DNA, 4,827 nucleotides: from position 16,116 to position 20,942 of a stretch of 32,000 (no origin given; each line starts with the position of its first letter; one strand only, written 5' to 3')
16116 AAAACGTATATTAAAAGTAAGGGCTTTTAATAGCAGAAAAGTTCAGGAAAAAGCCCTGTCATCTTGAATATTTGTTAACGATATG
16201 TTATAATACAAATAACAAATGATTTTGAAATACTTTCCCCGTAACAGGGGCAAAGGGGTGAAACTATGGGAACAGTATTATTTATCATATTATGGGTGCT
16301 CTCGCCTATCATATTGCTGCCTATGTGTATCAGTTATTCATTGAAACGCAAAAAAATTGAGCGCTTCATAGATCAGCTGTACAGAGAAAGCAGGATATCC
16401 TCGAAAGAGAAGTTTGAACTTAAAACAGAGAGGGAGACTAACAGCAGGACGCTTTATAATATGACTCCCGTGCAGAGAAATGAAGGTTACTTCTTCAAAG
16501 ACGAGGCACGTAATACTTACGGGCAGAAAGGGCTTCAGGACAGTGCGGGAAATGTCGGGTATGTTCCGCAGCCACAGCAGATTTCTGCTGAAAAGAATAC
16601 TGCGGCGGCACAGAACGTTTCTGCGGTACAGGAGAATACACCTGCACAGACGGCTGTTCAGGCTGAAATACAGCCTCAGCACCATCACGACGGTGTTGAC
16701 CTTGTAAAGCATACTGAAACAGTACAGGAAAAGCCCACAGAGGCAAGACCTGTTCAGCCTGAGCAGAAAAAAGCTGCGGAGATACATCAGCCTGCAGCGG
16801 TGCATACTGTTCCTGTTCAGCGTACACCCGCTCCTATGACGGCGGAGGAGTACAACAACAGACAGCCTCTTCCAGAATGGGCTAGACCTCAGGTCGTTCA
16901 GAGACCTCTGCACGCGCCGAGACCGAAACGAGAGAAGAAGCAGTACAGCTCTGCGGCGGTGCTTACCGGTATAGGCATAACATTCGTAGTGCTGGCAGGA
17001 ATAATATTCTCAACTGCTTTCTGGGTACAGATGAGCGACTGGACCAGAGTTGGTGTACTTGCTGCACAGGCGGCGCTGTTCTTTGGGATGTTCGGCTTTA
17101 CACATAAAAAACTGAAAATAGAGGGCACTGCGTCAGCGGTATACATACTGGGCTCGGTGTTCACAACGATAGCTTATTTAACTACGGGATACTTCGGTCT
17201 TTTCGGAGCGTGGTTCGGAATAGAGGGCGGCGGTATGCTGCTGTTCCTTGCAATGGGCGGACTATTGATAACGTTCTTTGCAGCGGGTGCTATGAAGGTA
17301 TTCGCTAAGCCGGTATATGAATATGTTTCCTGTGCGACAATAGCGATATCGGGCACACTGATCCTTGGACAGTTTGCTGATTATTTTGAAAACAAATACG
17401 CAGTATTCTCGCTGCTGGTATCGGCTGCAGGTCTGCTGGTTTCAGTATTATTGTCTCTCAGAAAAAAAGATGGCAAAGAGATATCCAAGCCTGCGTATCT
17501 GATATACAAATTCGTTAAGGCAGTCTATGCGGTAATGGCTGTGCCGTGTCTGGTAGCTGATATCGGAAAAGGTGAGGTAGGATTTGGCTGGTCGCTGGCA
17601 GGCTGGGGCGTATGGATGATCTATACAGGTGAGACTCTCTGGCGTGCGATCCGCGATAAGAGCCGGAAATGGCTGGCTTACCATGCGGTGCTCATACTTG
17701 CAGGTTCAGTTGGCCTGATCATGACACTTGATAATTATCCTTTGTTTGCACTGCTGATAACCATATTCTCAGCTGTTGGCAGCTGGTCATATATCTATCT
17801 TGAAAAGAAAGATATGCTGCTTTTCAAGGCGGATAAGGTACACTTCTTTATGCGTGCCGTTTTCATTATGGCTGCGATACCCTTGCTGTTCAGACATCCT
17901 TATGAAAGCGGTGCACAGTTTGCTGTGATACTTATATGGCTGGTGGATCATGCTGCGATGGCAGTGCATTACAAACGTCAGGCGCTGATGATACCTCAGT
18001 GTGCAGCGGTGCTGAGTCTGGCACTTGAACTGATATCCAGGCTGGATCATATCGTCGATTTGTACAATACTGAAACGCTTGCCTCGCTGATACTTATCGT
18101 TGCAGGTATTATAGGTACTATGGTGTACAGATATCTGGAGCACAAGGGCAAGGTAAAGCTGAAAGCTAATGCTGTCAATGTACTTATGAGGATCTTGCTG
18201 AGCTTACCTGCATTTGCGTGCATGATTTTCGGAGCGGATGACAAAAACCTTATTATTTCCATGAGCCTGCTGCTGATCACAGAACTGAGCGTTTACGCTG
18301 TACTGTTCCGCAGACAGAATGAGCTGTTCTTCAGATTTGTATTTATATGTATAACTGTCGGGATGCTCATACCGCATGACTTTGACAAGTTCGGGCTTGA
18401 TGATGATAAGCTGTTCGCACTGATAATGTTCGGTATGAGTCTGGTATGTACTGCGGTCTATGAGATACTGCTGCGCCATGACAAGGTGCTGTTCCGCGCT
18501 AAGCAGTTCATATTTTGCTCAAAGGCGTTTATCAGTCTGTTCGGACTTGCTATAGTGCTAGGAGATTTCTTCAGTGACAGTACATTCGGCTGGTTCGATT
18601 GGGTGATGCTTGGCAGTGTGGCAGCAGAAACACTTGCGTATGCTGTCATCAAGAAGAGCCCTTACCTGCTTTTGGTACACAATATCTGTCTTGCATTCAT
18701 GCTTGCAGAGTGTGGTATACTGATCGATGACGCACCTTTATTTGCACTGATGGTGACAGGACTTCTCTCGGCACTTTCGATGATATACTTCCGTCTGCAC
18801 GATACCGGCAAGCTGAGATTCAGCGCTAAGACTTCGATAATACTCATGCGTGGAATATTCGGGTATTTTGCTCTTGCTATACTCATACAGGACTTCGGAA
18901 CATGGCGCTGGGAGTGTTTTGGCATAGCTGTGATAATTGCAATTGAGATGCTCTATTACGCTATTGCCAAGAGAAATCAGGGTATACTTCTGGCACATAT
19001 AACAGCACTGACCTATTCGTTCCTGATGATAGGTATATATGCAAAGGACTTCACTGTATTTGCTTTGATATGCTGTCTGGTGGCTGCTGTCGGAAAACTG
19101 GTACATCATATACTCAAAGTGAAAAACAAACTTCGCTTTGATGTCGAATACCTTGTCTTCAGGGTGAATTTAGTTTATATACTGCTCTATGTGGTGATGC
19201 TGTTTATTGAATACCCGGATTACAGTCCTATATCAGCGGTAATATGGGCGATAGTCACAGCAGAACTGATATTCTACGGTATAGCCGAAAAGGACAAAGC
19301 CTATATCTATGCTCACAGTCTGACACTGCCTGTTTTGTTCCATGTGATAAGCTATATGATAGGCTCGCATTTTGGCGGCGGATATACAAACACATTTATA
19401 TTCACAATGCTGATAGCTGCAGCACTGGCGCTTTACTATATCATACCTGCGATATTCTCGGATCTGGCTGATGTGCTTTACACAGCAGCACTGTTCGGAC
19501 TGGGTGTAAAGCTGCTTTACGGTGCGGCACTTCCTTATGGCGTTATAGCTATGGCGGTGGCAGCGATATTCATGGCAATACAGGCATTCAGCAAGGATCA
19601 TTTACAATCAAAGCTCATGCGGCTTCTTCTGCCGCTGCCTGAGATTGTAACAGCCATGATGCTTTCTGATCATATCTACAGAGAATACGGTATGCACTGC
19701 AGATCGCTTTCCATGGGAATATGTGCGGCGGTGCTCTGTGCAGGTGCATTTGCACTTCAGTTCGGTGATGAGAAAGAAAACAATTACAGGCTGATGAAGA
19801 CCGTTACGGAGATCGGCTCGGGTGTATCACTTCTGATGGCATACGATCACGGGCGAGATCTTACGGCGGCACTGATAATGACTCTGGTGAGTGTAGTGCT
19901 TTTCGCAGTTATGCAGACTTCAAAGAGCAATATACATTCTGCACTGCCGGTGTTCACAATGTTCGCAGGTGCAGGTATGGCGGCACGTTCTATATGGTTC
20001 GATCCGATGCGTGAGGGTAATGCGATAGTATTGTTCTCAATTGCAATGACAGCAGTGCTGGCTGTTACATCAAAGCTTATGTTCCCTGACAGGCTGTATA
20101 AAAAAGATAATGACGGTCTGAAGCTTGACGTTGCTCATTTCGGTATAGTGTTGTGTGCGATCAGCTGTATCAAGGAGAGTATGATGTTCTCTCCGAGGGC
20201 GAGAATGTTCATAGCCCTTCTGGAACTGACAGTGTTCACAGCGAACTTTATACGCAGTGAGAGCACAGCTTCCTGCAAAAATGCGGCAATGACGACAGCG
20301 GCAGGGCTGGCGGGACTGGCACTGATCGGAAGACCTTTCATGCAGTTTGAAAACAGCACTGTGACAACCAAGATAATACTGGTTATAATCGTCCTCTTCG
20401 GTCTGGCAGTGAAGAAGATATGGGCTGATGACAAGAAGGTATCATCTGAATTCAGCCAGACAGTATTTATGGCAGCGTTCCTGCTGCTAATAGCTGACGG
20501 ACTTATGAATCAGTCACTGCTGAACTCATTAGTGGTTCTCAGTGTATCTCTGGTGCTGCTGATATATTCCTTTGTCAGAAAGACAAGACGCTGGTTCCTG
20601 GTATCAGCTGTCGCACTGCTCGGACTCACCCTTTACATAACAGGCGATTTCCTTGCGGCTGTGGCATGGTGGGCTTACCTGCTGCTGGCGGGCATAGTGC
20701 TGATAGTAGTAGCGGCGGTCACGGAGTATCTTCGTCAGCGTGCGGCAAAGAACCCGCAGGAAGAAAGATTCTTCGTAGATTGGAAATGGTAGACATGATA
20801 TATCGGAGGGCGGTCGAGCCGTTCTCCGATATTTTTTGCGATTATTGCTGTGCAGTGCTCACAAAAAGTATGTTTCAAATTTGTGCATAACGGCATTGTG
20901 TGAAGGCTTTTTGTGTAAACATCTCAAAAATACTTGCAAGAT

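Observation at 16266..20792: Giant 1508-aa membrane protein assembled from tandem ~110-aa four-helix modules with a conserved buried Glu and His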

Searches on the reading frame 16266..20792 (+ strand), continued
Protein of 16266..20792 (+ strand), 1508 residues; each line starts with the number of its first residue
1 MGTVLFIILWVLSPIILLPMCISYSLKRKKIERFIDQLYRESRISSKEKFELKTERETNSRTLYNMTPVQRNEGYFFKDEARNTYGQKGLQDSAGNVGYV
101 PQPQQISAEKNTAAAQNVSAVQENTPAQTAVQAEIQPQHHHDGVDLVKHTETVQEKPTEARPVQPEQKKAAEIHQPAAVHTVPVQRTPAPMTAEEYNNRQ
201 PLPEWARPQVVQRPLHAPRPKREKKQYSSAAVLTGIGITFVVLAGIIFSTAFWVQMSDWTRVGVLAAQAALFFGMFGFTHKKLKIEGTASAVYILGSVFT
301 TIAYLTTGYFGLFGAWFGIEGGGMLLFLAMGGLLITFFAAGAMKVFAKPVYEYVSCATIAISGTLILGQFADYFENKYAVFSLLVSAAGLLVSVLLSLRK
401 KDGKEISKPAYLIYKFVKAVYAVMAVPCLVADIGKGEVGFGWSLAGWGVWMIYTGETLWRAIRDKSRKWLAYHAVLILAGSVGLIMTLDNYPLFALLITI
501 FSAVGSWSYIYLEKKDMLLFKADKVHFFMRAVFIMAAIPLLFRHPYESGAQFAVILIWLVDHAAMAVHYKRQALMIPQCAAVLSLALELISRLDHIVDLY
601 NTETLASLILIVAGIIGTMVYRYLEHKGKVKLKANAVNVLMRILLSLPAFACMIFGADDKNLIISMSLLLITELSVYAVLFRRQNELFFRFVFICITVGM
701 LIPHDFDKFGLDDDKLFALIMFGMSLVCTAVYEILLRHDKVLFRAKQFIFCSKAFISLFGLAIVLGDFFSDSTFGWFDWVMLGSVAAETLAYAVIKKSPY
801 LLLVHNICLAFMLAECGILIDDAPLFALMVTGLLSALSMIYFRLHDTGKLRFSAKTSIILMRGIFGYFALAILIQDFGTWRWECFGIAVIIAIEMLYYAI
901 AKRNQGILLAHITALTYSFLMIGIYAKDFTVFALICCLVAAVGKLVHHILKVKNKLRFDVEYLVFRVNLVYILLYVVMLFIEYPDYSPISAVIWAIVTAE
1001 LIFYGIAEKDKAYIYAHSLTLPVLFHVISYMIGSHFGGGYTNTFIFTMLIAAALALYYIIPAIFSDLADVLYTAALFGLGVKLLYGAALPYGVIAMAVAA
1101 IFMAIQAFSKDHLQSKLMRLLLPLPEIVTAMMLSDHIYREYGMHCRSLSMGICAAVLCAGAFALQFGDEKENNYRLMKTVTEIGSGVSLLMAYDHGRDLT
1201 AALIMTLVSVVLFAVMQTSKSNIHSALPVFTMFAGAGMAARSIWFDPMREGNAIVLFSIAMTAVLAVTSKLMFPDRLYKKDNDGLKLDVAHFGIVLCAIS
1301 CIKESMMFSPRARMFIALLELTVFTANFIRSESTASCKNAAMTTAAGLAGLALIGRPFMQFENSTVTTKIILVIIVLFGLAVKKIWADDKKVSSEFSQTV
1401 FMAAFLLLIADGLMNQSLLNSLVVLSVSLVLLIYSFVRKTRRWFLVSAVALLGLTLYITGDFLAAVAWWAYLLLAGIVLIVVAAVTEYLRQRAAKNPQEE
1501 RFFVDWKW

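Call 31: find_encoding_contigs(protein=P0027, flank=6000, max_places=1)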
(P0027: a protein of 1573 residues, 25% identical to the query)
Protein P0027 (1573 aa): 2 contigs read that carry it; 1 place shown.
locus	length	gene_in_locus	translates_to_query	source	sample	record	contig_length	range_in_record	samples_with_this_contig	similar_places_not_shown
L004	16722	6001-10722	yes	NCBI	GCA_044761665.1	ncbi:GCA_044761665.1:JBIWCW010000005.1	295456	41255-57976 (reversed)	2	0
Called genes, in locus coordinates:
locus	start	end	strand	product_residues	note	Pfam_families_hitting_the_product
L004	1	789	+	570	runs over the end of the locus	PF08305:NPCBM (faint)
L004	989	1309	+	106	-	PF13601:HTH_34 (weak), PF03551:PadR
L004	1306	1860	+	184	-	PF22564:HAAS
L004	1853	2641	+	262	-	PF13349:DUF4097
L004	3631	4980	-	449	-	-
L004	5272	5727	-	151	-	PF00583:Acetyltransf_1, PF13302:Acetyltransf_3, PF13673:Acetyltransf_10, PF13508:Acetyltransf_7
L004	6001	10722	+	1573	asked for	-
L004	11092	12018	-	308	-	PF27765:UCP032817-like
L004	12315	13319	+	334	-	PF17936:Big_6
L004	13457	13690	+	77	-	PF12728:HTH_17 (weak)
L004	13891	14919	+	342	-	PF01594:AI-2E_transport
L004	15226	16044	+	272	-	PF00497:SBP_bac_3, PF10613:Lig_chan-Glu_bd, PF12974:Phosphonate-bd (weak), PF09084:NMT1 (weak)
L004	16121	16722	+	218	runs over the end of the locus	PF00528:BPD_transp_1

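Call 51: find_encoding_contigs(protein=P0021, flank=5000, max_places=1)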
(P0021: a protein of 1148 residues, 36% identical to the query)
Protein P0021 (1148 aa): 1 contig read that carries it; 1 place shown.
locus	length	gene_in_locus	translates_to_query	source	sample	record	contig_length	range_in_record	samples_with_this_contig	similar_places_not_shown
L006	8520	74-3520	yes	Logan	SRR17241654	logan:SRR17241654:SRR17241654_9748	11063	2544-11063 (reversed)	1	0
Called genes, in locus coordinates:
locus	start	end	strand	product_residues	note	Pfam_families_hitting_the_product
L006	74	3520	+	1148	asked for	-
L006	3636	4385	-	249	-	PF13672:PP2C_2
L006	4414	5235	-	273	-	PF01026:TatD_DNase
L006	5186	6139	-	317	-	PF03816:LytR_cpsA_psr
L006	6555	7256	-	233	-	PF06908:YpsA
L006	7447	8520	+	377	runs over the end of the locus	PF01168:Ala_racemase_N, PF00842:Ala_racemase_C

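Call 52: find_encoding_contigs(protein=P0015, flank=5000, max_places=1)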
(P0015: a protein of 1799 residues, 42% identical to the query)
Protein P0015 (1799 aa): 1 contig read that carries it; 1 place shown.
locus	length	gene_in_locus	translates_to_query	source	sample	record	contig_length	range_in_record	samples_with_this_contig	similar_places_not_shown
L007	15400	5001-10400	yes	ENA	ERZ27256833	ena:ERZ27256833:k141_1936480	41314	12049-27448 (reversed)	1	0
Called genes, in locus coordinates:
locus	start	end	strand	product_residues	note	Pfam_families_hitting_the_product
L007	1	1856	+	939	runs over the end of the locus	PF00005:ABC_tran (faint), PF02463:SMC_N (faint), PF03193:RsgA_GTPase (faint), PF13175:AAA_15 (faint), PF13191:AAA_16 (faint), PF13304:AAA_21 (faint), PF17760:UvrA_inter, PF17755:UvrA_DNA-bind, +2 more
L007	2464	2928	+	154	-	PF12844:HTH_19 (weak)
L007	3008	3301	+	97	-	-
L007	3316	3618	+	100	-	-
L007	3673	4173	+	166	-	-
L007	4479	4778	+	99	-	-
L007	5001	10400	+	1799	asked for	-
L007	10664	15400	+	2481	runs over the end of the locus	PF03442:CBM_X2 (faint), PF18887:MBG_3 (faint), PF20623:Sgo0707_N2 (faint), PF00404:Dockerin_1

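Call 53: find_encoding_contigs(protein=P0017, flank=5000, max_places=1)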
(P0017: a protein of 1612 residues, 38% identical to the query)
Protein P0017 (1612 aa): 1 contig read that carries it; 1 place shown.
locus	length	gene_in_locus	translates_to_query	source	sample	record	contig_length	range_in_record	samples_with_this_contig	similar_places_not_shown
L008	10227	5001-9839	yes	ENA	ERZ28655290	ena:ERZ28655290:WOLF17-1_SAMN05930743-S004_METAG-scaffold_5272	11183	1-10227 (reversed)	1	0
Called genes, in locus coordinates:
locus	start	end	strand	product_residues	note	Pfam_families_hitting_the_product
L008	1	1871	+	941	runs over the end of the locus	?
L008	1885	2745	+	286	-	PF02588:YitT_membrane, PF10035:DUF2179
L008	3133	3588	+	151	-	PF12844:HTH_19 (faint)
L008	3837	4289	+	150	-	-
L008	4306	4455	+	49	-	-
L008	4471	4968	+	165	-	-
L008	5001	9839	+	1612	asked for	-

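Call 67: search_protein_families(library=padloc, proteins=[window:16266-20792:+], max_evalue=0.01)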
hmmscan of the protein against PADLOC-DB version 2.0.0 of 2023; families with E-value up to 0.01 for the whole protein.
window:16266-20792:+ (1508 aa): 0 families

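Call 68: search_protein_families(library=phrogs, proteins=[window:16266-20792:+], max_evalue=0.01)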
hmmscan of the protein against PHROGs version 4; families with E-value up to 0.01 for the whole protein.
window:16266-20792:+ (1508 aa): 0 families

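Call 96: find_encoding_contigs(protein=P0001, flank=3000, max_places=3)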
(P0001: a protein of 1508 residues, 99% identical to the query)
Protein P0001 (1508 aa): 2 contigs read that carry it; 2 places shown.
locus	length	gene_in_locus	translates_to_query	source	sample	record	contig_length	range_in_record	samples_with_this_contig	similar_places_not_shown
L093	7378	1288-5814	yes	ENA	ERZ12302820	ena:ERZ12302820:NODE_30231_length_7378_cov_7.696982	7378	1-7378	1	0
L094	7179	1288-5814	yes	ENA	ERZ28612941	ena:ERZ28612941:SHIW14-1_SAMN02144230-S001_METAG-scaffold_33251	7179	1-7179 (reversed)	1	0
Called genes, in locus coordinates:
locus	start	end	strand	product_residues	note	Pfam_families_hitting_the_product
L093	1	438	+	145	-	?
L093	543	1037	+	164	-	-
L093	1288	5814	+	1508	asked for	-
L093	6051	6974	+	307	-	PF02811:PHP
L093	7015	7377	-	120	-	?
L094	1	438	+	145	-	?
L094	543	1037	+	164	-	-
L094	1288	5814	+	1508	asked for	-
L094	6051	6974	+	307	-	PF02811:PHP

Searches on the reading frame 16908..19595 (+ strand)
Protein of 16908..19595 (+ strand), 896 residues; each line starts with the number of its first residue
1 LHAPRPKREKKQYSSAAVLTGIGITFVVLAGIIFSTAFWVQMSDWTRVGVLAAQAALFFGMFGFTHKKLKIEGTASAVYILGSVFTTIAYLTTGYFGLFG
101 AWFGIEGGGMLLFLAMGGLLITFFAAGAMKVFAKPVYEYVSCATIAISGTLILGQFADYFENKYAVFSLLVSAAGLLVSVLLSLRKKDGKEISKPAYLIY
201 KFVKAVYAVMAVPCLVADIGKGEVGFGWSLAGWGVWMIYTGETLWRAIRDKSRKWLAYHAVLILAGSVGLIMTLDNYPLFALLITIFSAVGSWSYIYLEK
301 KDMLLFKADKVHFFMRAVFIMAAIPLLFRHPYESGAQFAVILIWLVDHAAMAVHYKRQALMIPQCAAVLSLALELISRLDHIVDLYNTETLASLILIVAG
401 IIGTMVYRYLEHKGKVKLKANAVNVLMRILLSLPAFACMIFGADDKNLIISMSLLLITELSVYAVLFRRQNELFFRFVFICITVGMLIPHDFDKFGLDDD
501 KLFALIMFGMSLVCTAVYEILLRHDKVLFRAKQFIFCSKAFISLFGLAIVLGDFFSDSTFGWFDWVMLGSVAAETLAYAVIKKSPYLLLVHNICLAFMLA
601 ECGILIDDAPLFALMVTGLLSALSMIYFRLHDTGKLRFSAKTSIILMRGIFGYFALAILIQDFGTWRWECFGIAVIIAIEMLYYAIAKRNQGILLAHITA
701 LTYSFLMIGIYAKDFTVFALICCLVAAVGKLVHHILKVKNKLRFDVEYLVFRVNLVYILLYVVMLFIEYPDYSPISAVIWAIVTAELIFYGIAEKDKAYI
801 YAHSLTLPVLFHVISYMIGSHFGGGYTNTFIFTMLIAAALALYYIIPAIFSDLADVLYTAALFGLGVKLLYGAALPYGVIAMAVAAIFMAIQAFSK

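Call 35: predict_structure(alignment_id=A1)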
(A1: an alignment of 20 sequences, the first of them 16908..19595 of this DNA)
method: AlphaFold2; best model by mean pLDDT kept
length: 896 residues; sequences in the alignment: 20
mean_pLDDT: 77.6   pTM: 0.52
mean pLDDT of the five models: 77.6, 76.5, 74.6, 74.0, 71.8
residues with pLDDT >= 90: 49; 70-90: 678; 50-70: 99; < 50: 70
segments of 3 or more residues with pLDDT < 50: 1-16, 21-23, 29-42, 45-47, 49-51, 55-59, 66-77
pLDDT, mean of each block of 10 residues (from residue 1): 34 46 50 46 48 50 46 46 53 57 54 67 65 67 77 78 79 82 80 77 77 72 66 84 85 85 85 83 87 85 81 84 81 80 84 79 81 77 64 83 82 77 80 78 71 83 80 82 79 69 86 83 81 83 86 78 87 86 85 89 86 91 87 82 86 89 87 91 85 86 90 88 88 85 80 84 85 88 88 84 88 87 80 89 80 85 86 78 82 68
secondary structure, 60 per line:
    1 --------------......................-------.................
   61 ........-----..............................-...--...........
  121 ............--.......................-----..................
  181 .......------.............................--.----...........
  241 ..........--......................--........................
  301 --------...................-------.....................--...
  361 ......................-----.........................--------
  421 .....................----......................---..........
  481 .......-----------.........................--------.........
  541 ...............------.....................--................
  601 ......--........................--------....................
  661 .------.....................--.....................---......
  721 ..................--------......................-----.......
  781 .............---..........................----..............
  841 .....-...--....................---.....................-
elements in order (helices of 4 or more, strands of 3 or more residues): H15-36 H44-68 H74-103 H110-132 H135-157 H163-187 H194-221 H230-250 H253-274 H277-300 H309-327 H335-355 H358-382 H388-412 H421-441 H446-467 H471-487 H499-523 H532-555 H562-582 H585-606 H609-632 H641-661 H668-688 H691-711 H715-738 H747-768 H774-793 H797-822 H827-845 H852-871 H875-895

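Call 39: fold_search(model_id=the predicted structure, library=pdb)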
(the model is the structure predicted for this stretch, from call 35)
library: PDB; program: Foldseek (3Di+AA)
matches with E <= 10: 183; with E <= 0.001: 0
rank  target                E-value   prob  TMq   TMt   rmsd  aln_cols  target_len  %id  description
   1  6af0_A                7.7e-02  0.44  0.12  0.12  29.9      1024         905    9  Structure of Ctr9, Paf1 and Cdc73 ternary complex from Myceliophthora thermophila (released 2018-09-19)
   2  7nj1_A                2.7e-01  0.21  0.13  0.09  29.4      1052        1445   13  CryoEM structure of the human Separase-Securin complex (released 2021-08-04)
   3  7qds_B                3.0e-01  0.16  0.11  0.10  26.8      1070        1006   10  Apo human SKI complex in the open state (released 2022-02-02)
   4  7sqc_R0               3.8e-01  0.13  0.11  0.07  33.5      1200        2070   11  Ciliary C1 central pair apparatus isolated from Chlamydomonas reinhardtii (released 2022-04-13)
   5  4buj_B                4.6e-01  0.20  0.14  0.12  23.0      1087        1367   10  Crystal structure of the S. cerevisiae Ski2-3-8 complex (released 2013-08-28)
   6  7dkh_A                5.1e-01  0.15  0.12  0.12  25.7       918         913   10  Crystal structure of the Ctr9/Paf1/Cdc73/Rtf1 quaternary complex (released 2021-11-24)
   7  7dkh_I                5.6e-01  0.15  0.12  0.11  29.8       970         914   11  Crystal structure of the Ctr9/Paf1/Cdc73/Rtf1 quaternary complex (released 2021-11-24)
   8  7sqc_R1               6.0e-01  0.12  0.11  0.07  37.0      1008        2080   12  Ciliary C1 central pair apparatus isolated from Chlamydomonas reinhardtii (released 2022-04-13)
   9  6tc0_F                6.2e-01  0.35  0.21  0.20  18.6       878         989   12  Crystal structure of MMS19-CIAO1-CIAO2B CIA targeting complex (released 2020-07-29)
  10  8cmk_B                6.2e-01  0.16  0.14  0.14  28.8      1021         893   10  Transportin-3 TNPO3 in complex with RSY region of CIRBP (released 2024-03-06)
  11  9hmf_K                6.2e-01  0.13  0.10  0.11  26.4       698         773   10  Periplasmic scaffold of the Campylobacter jejuni flagellar motor (alpha carbon trace) (released 2024-12-25)
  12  5bz1_A                6.5e-01  0.41  0.12  0.21  16.0       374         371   11  Crystal structure of the RNA-binding domain of yeast Puf5p bound to MFA2 RNA (released 2015-09-23)
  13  9gj6_B                7.5e-01  0.09  0.11  0.11  43.6      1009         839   11  Human 80S ribosome in complex with NatA in proximal and distal position (released 2026-02-18)
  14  6sgw_B                8.1e-01  0.80  0.16  0.27  16.0       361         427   16  Structure of the ESX-3 core complex (released 2019-10-09)
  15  7b51_A                8.1e-01  0.18  0.17  0.15  31.2      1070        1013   10  Crystal structure of human CRM1 covalently modified by 2-mercaptoethanol at Cys528 (released 2021-03-10)
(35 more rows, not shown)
